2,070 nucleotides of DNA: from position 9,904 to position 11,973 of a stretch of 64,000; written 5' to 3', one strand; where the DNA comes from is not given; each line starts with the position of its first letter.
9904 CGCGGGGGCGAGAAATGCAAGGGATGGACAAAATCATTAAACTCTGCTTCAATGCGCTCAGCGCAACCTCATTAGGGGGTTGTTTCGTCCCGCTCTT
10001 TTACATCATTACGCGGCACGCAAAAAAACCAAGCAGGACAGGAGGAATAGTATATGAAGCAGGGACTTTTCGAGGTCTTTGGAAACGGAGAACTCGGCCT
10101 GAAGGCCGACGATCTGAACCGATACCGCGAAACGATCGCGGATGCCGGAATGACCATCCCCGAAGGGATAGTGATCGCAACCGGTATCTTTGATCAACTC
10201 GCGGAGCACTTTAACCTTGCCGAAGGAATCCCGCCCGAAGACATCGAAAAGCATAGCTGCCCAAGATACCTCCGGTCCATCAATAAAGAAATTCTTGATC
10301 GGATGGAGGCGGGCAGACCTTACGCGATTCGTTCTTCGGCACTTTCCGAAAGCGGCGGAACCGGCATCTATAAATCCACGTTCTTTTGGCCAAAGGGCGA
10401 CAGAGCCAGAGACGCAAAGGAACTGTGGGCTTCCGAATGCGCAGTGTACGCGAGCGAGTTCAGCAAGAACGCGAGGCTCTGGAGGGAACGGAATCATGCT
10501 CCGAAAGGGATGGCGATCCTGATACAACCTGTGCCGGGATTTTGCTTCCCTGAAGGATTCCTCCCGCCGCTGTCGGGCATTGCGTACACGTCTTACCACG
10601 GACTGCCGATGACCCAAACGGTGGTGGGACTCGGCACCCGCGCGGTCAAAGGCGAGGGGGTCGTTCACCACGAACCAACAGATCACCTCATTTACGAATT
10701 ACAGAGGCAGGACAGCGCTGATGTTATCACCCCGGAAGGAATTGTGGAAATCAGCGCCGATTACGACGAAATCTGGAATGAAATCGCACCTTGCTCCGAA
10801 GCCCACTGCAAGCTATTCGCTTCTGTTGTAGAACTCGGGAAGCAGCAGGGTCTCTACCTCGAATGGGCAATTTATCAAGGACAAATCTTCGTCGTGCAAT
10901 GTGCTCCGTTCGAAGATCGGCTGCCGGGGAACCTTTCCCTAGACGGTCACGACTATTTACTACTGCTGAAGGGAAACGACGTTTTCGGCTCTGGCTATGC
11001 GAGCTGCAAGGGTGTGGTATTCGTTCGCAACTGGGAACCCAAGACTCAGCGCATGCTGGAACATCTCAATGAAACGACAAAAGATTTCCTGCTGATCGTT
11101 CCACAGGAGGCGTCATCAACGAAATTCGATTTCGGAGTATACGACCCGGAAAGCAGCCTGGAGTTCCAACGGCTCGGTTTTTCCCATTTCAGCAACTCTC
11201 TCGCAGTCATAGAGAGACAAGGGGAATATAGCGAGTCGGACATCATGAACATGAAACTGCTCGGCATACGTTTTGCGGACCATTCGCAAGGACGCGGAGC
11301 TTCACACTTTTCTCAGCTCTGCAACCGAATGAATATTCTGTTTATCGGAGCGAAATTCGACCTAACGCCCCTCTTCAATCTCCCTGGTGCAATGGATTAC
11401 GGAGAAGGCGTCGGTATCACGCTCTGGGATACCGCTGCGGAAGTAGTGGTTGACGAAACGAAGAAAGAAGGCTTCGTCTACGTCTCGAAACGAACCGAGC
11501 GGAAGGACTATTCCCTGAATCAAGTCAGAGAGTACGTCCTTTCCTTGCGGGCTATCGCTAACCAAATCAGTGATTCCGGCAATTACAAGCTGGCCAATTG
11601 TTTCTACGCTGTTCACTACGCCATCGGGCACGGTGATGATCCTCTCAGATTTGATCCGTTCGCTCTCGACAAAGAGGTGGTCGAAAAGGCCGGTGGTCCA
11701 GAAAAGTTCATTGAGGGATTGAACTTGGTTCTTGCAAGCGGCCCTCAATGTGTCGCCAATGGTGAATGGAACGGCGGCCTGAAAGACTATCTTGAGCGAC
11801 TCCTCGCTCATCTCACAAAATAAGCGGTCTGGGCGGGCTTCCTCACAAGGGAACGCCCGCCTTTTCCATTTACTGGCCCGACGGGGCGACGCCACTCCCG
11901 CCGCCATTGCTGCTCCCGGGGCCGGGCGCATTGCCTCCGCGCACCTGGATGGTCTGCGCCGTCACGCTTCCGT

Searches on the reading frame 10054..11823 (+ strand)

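Call 91: search_protein_families(library=pfam, proteins=[window:10054-11823:+], max_evalue=0.001)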
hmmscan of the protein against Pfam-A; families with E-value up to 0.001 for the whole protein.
window:10054-11823:+ (589 aa): 1 family
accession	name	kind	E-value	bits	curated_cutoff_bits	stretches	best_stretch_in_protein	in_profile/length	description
PF01326.24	PPDK_N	-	1.6e-07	31.3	27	1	68-286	76-309/328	Pyruvate phosphate dikinase, AMP/ATP-binding domain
